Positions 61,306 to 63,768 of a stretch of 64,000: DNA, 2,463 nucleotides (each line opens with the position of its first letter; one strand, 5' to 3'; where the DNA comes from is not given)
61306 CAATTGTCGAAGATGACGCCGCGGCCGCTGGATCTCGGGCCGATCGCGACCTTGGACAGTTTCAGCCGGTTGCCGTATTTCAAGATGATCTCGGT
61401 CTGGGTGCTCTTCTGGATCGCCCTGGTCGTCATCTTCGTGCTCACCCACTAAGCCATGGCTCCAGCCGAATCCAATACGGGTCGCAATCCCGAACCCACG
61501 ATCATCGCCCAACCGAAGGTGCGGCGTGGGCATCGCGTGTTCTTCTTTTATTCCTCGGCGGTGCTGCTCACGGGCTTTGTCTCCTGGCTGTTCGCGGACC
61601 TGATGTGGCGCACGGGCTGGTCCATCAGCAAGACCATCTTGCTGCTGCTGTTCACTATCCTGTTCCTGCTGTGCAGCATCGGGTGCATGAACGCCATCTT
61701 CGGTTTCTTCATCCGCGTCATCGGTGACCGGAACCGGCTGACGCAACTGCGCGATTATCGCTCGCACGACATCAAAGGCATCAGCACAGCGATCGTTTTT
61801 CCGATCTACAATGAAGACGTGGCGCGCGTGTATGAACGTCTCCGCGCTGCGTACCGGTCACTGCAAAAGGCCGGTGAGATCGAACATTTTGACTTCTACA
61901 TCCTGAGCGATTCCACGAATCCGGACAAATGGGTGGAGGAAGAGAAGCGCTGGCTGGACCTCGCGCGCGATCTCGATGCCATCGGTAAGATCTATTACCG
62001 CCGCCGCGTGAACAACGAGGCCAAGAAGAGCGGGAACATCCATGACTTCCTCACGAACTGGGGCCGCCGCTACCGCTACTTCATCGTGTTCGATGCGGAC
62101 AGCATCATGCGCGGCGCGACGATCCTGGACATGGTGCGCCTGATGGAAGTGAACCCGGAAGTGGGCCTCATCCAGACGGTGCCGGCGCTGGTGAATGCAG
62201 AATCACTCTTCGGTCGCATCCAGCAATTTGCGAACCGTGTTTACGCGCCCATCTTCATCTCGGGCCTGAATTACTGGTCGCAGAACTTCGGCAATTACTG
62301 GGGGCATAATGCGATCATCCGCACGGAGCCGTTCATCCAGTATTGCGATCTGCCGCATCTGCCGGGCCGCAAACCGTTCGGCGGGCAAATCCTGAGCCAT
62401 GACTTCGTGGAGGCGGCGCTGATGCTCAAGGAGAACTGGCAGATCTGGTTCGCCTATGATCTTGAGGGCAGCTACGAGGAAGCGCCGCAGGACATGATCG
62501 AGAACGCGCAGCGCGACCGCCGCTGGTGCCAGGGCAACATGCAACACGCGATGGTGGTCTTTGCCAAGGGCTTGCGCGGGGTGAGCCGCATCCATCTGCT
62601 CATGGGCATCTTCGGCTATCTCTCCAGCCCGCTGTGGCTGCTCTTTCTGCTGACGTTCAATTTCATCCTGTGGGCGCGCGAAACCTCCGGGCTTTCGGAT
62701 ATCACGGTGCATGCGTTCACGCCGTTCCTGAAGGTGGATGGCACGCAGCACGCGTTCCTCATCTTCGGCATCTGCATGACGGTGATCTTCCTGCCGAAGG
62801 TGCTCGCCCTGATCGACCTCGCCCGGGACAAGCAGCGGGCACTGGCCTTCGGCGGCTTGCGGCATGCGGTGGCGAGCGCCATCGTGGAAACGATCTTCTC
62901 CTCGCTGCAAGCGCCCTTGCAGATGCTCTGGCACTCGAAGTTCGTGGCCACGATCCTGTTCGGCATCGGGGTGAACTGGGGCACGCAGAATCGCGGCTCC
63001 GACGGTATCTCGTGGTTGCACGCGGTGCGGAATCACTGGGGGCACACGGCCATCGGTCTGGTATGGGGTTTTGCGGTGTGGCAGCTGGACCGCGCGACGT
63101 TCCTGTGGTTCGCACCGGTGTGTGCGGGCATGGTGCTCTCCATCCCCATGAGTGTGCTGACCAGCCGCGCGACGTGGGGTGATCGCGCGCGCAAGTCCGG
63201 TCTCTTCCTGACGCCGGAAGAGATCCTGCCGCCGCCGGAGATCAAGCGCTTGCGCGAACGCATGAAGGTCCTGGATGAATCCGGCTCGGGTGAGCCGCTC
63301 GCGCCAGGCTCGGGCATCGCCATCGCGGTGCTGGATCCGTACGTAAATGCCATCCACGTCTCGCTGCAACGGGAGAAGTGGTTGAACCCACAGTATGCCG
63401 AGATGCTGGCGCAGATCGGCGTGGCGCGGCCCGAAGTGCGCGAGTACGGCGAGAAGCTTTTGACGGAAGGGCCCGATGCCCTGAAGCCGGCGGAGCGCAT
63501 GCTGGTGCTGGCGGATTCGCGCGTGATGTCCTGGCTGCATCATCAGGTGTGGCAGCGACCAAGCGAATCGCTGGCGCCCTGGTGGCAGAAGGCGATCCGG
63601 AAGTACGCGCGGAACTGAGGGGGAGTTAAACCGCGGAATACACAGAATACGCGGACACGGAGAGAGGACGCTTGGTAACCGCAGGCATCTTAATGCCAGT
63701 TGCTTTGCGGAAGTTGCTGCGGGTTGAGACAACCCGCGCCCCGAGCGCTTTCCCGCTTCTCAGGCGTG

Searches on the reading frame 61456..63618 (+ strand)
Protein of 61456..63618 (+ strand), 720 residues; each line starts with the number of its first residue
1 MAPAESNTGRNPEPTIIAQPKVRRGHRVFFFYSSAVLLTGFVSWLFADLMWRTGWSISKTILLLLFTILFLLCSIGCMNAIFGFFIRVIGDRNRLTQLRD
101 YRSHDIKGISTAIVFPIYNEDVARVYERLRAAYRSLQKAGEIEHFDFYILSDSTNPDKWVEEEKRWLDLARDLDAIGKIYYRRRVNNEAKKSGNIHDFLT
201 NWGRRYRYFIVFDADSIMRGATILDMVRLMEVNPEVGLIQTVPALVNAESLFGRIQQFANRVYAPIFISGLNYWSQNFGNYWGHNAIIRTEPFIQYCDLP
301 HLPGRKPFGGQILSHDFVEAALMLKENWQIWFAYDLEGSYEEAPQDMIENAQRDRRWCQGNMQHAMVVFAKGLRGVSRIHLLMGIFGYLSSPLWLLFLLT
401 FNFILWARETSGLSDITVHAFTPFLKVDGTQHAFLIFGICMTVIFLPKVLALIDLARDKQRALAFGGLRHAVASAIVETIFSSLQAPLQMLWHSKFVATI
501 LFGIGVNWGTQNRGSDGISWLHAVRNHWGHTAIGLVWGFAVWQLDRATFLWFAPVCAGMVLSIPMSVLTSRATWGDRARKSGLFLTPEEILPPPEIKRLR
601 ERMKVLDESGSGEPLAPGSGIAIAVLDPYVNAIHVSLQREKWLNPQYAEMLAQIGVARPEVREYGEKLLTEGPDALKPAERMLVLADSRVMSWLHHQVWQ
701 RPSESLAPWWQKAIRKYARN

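Call 9: search_protein_families(library=pfam, proteins=[window:61456-63618:+], max_evalue=0.01)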
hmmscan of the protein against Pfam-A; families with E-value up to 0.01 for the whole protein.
window:61456-63618:+ (720 aa): 2 families
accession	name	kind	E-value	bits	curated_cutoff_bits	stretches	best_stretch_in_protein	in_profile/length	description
PF00535.33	Glycos_transf_2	-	7.7e-11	42.6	23.3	1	113-295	2-166/168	Glycosyl transferase family 2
PF13506.12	Glyco_transf_21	-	4.2e-05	23.5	21.7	1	204-296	29-117/174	Glycosyl transferase family 21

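Call 80: find_encoding_contigs(protein=window:61456-63618:+, flank=10000, max_places=4)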
Protein window:61456-63618:+ (720 aa): no gene with exactly this product is on record in the collection.
